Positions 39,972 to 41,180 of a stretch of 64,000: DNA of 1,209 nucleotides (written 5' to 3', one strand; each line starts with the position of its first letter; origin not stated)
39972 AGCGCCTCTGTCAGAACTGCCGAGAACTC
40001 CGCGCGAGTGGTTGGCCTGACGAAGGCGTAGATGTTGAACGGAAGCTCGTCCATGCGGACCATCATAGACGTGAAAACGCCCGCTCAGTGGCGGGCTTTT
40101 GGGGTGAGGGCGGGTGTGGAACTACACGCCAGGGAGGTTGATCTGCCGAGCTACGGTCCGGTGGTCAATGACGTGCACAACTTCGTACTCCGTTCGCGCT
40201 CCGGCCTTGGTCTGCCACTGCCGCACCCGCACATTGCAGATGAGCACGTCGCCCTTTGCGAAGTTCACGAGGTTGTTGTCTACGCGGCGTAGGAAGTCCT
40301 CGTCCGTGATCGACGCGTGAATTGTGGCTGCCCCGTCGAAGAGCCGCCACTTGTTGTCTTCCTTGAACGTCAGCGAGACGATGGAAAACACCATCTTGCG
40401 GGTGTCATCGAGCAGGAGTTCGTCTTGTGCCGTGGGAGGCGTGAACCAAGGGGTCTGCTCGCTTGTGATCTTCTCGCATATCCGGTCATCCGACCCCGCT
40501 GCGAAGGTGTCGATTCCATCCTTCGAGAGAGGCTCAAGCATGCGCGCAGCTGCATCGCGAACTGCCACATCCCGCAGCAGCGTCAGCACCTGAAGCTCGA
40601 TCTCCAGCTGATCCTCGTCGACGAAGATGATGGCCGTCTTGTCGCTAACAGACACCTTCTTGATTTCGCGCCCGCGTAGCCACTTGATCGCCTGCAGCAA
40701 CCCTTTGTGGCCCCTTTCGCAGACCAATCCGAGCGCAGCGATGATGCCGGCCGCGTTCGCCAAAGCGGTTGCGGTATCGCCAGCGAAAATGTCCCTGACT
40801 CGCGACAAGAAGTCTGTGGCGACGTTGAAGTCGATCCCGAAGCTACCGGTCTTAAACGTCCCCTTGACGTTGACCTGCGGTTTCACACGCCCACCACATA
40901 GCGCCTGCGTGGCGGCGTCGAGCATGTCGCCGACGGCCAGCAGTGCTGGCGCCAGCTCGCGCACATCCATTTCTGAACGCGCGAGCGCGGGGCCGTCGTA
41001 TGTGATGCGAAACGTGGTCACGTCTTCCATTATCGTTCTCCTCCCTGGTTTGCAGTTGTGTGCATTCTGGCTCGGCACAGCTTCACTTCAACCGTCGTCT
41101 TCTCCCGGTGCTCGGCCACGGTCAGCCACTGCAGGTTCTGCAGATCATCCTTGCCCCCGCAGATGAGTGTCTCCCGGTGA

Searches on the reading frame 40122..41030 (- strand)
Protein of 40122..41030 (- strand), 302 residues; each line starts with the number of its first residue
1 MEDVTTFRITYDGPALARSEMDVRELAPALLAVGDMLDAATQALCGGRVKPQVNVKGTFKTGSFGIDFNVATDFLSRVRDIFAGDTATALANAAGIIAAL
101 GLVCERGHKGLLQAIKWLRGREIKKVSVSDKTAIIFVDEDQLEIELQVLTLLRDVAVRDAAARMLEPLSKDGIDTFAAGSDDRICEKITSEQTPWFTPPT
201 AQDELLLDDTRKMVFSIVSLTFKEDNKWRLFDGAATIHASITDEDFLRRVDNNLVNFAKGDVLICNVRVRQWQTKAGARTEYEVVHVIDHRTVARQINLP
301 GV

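Call 5: search_protein_families(library=pfam, proteins=[window:40122-41030:-], max_evalue=0.1)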
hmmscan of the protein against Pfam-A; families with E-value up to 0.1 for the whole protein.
window:40122-41030:- (302 aa): 0 families

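Call 6: search_protein_families(library=padloc, proteins=[window:40122-41030:-], max_evalue=0.1)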
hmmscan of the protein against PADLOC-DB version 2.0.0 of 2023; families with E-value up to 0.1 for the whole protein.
window:40122-41030:- (302 aa): 3 families
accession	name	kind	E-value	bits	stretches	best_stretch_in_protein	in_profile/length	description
PDLC05015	PDC-S42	-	3.3e-110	366.3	1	5-300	4-299/302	-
PDLC05017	PDC-S42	-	6.9e-06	23.7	1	180-292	163-274/302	-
PDLC05016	PDC-S42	-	1.6e-05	22.4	1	210-292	205-290/320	-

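Call 7: search_protein_families(library=phrogs, proteins=[window:40122-41030:-], max_evalue=0.1)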
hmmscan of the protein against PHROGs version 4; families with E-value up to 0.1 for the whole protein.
window:40122-41030:- (302 aa): 1 family
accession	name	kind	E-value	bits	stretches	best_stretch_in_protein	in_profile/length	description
phrog_3243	-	unknown function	2.6e-65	221.5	1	4-299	9-293/293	-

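Call 11: find_homologous_proteins(query=window:40122-41030:-)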
Query window:40122-41030:- (302 aa): 1939 proteins with E <= 0.001 among 7273 candidates; the best 120 are listed.
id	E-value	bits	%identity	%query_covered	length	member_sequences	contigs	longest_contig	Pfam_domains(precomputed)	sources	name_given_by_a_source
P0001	3.2e-195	665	100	100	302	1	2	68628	-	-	-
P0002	2.7e-135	468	68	100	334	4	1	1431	-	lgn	-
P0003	8.5e-135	467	69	100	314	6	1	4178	-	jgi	-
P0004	3.0e-134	465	68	100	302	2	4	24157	-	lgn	-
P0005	2.6e-133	462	69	100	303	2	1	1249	-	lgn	-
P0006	5.4e-133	461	67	100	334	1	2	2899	-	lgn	-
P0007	1.3e-131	456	68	100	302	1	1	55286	-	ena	-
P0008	2.1e-131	455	68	100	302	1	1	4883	-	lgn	-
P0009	5.3e-131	454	68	100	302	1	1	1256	-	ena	-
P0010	7.6e-130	450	68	99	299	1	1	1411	-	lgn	-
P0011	1.7e-129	449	65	99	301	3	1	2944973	-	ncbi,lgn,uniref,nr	ncbi:hypothetical protein GNZ24_31630 [Burkholderia thailandensis]|uniref:hypothetical protein n=1 T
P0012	1.4e-128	446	67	99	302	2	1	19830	-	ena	-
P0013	6.4e-128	444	66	99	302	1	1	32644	-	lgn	-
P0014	7.2e-128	444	67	99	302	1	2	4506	-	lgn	-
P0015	1.4e-127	443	66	99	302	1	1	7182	-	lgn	-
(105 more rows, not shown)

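Call 12: search_dna_similar(query=window:40125-41030:-, collection=phages, mode=protein, max_rows=30)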
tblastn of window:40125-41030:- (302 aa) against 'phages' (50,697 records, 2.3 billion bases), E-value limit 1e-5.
Records with a match: 6; places in all: 6; records where one place covers at least 80% of the query: 4.
Best place of each record, by identity: <60% 6.
By first word of the organism name: Bifidobacterium 2; Listeria 2; Lactobacillus 2.
By host as written in the record: Listeria monocytogenes 2; Bifidobacterium thermophilum MBT94004 1; Bifidobacterium thermophilum 94004 1; Lactobacillus casei ATCC 393 1; Lactobacillus casei 1.
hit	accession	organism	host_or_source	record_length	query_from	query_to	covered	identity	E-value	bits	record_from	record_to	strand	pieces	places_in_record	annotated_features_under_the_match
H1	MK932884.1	Bifidobacterium phage PMBT6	Bifidobacterium thermophilum MBT94004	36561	6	299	97%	24.0%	3e-9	64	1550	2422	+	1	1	hypothetical protein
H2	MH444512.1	Bifidobacterium phage PMBT6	Bifidobacterium thermophilum 94004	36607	6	299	97%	24.0%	3e-9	64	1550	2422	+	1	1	hypothetical protein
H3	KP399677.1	Listeria phage vB_LmoS_188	Listeria monocytogenes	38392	7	299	97%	23.5%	7e-13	75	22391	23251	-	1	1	hypothetical protein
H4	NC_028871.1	Listeria phage vB_LmoS_188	Listeria monocytogenes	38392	7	299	97%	23.5%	7e-13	75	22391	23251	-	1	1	hypothetical protein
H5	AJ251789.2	Lactobacillus phage A2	Lactobacillus casei ATCC 393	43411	110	299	63%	28.1%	2e-12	73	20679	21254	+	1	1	hypothetical protein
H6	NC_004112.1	Lactobacillus phage A2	Lactobacillus casei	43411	110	299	63%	28.1%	2e-12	73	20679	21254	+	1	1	hypothetical protein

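Call 13: find_encoding_contigs(protein=P0001, flank=4000, max_places=4)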
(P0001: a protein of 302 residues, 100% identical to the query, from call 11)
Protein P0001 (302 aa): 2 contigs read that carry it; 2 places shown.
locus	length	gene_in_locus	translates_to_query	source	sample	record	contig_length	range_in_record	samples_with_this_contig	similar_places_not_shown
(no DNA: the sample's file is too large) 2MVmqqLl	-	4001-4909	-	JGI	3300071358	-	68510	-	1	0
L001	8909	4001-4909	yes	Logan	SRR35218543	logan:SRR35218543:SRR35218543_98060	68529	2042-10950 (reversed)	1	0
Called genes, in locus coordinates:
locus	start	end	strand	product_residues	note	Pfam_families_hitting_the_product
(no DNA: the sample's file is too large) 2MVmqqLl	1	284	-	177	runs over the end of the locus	PF14359:DUF4406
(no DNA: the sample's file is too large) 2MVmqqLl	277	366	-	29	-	-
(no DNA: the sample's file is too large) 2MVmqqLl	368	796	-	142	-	-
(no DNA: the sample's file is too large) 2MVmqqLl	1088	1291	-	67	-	-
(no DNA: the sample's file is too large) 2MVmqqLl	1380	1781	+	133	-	-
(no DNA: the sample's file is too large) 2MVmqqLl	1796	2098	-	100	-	PF01381:HTH_3 (faint)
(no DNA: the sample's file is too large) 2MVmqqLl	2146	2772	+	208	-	PF12844:HTH_19 (weak)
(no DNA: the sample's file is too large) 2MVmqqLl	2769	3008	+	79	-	-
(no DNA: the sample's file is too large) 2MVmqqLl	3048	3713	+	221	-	-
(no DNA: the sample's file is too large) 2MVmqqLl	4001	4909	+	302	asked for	-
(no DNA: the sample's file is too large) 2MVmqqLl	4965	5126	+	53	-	-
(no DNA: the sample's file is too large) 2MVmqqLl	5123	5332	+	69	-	-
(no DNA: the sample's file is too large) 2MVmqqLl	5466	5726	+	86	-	-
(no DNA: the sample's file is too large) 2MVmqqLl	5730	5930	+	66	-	-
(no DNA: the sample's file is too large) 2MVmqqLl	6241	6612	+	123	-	-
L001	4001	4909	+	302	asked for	-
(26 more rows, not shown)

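Call 14: find_encoding_contigs(protein=P0004, flank=4000, max_places=4)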
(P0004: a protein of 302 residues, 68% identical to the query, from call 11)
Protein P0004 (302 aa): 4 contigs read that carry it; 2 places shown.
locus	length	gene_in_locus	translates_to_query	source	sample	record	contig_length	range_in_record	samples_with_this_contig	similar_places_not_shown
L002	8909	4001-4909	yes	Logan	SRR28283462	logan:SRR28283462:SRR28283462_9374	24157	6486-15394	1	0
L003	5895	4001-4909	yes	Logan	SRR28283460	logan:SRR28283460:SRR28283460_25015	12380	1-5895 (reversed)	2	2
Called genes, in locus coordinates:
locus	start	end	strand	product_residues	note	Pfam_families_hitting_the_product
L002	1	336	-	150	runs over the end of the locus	PF05772:NinB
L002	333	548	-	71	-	-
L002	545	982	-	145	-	PF06892:Phage_CP76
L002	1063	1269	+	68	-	-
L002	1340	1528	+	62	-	-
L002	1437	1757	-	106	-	-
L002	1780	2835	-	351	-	PF13384:HTH_23 (faint), PF13518:HTH_28 (faint), PF04545:Sigma70_r4 (weak)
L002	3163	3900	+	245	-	PF00717:Peptidase_S24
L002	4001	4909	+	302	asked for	-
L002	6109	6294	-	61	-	-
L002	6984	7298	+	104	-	-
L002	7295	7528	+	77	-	-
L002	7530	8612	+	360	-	-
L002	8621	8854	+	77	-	-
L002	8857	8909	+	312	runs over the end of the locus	PF03837:RecT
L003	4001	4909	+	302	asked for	-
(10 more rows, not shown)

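Call 15: find_encoding_contigs(protein=P0007, flank=4000, max_places=3)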
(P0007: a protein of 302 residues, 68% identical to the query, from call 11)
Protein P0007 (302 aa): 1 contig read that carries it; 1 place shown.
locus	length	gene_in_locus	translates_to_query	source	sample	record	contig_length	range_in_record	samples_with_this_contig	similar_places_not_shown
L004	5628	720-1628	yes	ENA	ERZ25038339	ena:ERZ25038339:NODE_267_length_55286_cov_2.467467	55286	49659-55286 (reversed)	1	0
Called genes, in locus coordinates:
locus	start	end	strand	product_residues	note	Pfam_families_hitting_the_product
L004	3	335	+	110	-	?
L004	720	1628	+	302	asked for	-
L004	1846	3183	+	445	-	PF01266:DAO (faint), PF07992:Pyr_redox_2, PF21706:FCSD_central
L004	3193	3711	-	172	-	-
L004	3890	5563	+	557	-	PF00005:ABC_tran, PF02463:SMC_N (faint), PF13304:AAA_21 (faint), PF12848:ABC_tran_Xtn, PF00005:ABC_tran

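Call 17: find_related_loci(query=window:40125-41030:-, collection=genome_contigs, flank=4000)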
Query window:40125-41030:- (302 aa) in genome_contigs; peptide patterns used: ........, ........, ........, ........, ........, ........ (x = any residue, [..] = any of these).
66 stretches matched a pattern; 3 encode a relative of the query (tblastn E <= 1e-3); 3 distinct loci.
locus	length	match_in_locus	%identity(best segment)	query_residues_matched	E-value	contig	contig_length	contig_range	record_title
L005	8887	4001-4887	60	7-302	3e-108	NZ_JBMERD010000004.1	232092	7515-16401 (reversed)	Orrella sp. 11846 4, whole genome shotgun sequence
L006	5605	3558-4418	37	7-299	4e-62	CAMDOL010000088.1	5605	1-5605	MAG: Rickettsia typhi isolate TrE-25oct19-174 genome assembly, contig: TrE-25oct19-C25646, whole genome shotgun sequence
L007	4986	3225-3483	58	214-299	1e-14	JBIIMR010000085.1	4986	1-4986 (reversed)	MAG: Alphaproteobacteria bacterium isolate ME2002-07-17pf_3300034102_group1_bin44 Rohwer_bin2072_scaffold_21019_c1, whol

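Call 18: find_related_loci(query=window:40125-41030:-, collection=viral_contigs, flank=4000)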
Query window:40125-41030:- (302 aa) in viral_contigs; peptide patterns used: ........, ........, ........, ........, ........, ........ (x = any residue, [..] = any of these).
11 stretches matched a pattern; 5 encode a relative of the query (tblastn E <= 1e-3); 5 distinct loci.
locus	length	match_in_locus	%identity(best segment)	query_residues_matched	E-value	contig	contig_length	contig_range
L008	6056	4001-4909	59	1-302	4e-115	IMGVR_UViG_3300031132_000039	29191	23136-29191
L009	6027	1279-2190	58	2-302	2e-113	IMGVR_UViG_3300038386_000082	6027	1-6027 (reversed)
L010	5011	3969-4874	50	1-300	1e-94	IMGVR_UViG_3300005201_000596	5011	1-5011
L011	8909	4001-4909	38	7-300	3e-57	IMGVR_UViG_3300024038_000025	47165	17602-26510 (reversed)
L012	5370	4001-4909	38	7-300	3e-57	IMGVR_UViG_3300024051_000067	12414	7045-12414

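Call 22: find_related_loci(query=A1, collection=viral_contigs, flank=4000)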
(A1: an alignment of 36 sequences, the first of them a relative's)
Query A1 (302 aa) in viral_contigs; peptide patterns used: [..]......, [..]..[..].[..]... (x = any residue, [..] = any of these).
70 stretches matched a pattern; 33 encode a relative of the query (tblastn E <= 1e-3); 33 distinct loci.
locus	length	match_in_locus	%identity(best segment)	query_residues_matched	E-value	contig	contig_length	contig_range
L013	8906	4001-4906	65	1-302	5e-138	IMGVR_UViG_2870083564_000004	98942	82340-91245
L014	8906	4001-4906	63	1-302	1e-133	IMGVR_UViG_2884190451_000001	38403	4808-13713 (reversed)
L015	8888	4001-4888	64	6-302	2e-128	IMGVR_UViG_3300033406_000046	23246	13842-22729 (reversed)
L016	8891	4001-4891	63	4-300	2e-126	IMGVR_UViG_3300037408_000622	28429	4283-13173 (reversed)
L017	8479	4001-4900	60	1-300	8e-124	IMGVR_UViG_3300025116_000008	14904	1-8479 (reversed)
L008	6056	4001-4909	59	1-302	4e-114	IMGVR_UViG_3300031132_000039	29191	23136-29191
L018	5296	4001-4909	56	1-302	5e-114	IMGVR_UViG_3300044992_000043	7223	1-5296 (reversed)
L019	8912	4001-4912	60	2-302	3e-113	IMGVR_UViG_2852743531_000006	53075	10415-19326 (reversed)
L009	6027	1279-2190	58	2-302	2e-112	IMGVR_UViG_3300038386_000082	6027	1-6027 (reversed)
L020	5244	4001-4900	55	1-302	4e-111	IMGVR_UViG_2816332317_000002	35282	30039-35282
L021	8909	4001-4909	54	1-302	1e-110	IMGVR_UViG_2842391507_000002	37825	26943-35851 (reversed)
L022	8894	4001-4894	54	7-300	2e-104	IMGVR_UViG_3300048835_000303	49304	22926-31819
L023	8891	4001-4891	53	1-300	2e-94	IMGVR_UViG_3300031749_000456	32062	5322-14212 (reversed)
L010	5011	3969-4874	50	1-300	1e-93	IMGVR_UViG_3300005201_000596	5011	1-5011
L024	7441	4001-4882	48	4-300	4e-79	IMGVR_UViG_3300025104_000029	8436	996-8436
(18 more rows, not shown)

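Call 29: search_protein_families(library=pfam, alignment_id=A2, max_evalue=0.001)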
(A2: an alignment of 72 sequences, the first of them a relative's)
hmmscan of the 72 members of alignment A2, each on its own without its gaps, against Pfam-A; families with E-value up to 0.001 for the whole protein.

A. member 1, L002:3163-3897:+ (245 aa): 1 family
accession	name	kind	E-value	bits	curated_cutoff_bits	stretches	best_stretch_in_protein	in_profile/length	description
PF00717.28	Peptidase_S24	-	2.7e-14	53.3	23.3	1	130-237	21-116/116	Peptidase S24-like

B. families by the number of members that match (of 72 scanned): 31 families (the first 25 are shown)
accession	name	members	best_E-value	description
PF01381.28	HTH_3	8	1.6e-15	Helix-turn-helix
PF13560.12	HTH_31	6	6.1e-13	Helix-turn-helix domain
PF12844.13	HTH_19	6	1.1e-10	Helix-turn-helix domain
PF00717.28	Peptidase_S24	5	2.7e-14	Peptidase S24-like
PF13443.12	HTH_26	5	1.7e-08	Cro/C1-type HTH DNA-binding domain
PF15943.11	YdaS_toxin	2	6.2e-10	Bacterial toxin YdaS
PF16870.10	OxoGdeHyase_C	1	7.2e-54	2-oxoglutarate dehydrogenase C-terminal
PF00676.26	E1_dh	1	1.9e-48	Dehydrogenase E1 component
PF02779.29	Transket_pyr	1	2.4e-48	Transketolase, pyrimidine binding domain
PF05069.18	Phage_tail_S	1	2.5e-32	Phage virion morphogenesis family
PF06252.17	GemA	1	1.9e-29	Bacteriophage Mu, GemA protein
PF15956.11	DUF4760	1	6.2e-26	Domain of unknown function (DUF4760)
PF02498.22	Bro-N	1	1.1e-25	BRO family, N-terminal domain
PF18810.6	PBECR2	1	5.7e-24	phage-Barnase-EndoU-ColicinE5/D-RelE like nuclease2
PF22769.1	DCD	1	1.9e-23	dCTP deaminase-like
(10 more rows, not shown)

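Call 30: search_protein_families(library=pfam, alignment_id=A3, max_evalue=0.001)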
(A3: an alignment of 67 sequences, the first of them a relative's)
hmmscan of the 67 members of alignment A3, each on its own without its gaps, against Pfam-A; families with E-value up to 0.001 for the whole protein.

A. member 1, L002:5004-5288:+ (95 aa): 0 families

B. families by the number of members that match (of 67 scanned): 31 families (the first 25 are shown)
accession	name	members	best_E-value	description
PF08765.17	Mor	2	3.6e-13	Mor transcription activator family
PF10124.15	Mu-like_gpT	1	1.6e-129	Mu-like prophage major head subunit gpT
PF06808.19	DctM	1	9e-124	Tripartite ATP-independent periplasmic transporter, DctM component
PF06074.18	Portal_Mu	1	3.7e-102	Portal protein of Mu bacteriophage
PF10123.14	Mu-like_Pro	1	3.8e-75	Mu-like prophage I protein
PF00959.24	Phage_lysozyme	1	1.7e-36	Phage lysozyme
PF04290.18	DctQ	1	2.8e-30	Tripartite ATP-independent periplasmic transporters, DctQ component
PF05838.17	Glyco_hydro_108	1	3.8e-27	Glycosyl hydrolase 108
PF21706.3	FCSD_central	1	4.7e-25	Sulfide dehydrogenase [flavocytochrome c] flavoprotein chain, central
PF04233.19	Phage_Mu_F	1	8e-22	Phage Mu protein F like protein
PF04383.19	KilA-N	1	1.9e-21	KilA-N domain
PF03374.19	ANT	1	1.7e-18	Phage antirepressor protein KilAC domain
PF00589.27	Phage_integrase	1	9.8e-17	Phage integrase family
PF00717.28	Peptidase_S24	1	4.9e-14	Peptidase S24-like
PF07992.20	Pyr_redox_2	1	1.2e-12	Pyridine nucleotide-disulphide oxidoreductase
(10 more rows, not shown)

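Call 31: predict_structure(alignment_id=A1)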
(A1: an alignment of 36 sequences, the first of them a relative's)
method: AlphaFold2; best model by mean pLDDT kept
length: 302 residues; sequences in the alignment: 36
mean_pLDDT: 81.0   pTM: 0.61
mean pLDDT of the five models: 81.0, 80.5, 79.0, 78.9, 78.6
residues with pLDDT >= 90: 74; 70-90: 184; 50-70: 29; < 50: 15
segments of 3 or more residues with pLDDT < 50: 76-84
pLDDT, mean of each block of 10 residues (from residue 1): 72 81 80 91 81 78 77 54 58 85 81 92 86 90 91 90 91 89 87 82 77 84 70 85 85 79 90 80 90 61 48
secondary structure, 60 per line:
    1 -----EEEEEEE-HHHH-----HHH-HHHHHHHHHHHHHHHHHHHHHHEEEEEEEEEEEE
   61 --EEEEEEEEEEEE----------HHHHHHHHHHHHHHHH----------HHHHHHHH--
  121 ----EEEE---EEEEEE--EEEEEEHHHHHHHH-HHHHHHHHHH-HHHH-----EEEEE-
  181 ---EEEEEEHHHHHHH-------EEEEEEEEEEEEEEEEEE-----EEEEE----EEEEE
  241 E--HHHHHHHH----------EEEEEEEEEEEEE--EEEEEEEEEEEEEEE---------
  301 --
elements in order: E6-12 H14-17 H27-48 E49-60 E63-74 H85-100 H111-118 E125-128 E132-137 E140-145 H146-153 H155-164 H166-169 E175-179 E184-189 H190-196 E204-221 E227-231 E236-241 H244-251 E262-274 E277-291

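Call 32: search_protein_representatives(alignment_id=A1)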
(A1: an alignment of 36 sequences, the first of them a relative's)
Query: 36 sequences, 301 profile positions. Proteins with E-value up to 0.001 (for the whole library): 4045; up to 1e-10: 2712; up to 1e-30: 1118. The best 150 are listed.
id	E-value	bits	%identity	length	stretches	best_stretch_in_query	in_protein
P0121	5.9e-122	422.9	-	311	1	4-299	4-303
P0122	4.8e-110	383.8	-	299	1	1-296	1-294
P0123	2.0e-106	371.9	-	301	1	3-300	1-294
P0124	2.8e-105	368.1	-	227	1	76-300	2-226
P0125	1.2e-104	366.1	-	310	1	3-300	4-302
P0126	1.5e-98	346.0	-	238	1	3-228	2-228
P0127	5.8e-95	334.2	-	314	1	2-299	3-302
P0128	3.9e-91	321.7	-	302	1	3-299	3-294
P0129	1.5e-90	319.8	-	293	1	3-294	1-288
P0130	4.2e-89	315.0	-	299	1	3-300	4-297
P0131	3.5e-87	308.7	-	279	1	20-301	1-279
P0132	2.5e-86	305.9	-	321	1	2-292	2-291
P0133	3.0e-85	302.4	-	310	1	2-298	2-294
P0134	5.3e-84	298.3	-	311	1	3-298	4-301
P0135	7.7e-84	297.7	-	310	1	4-299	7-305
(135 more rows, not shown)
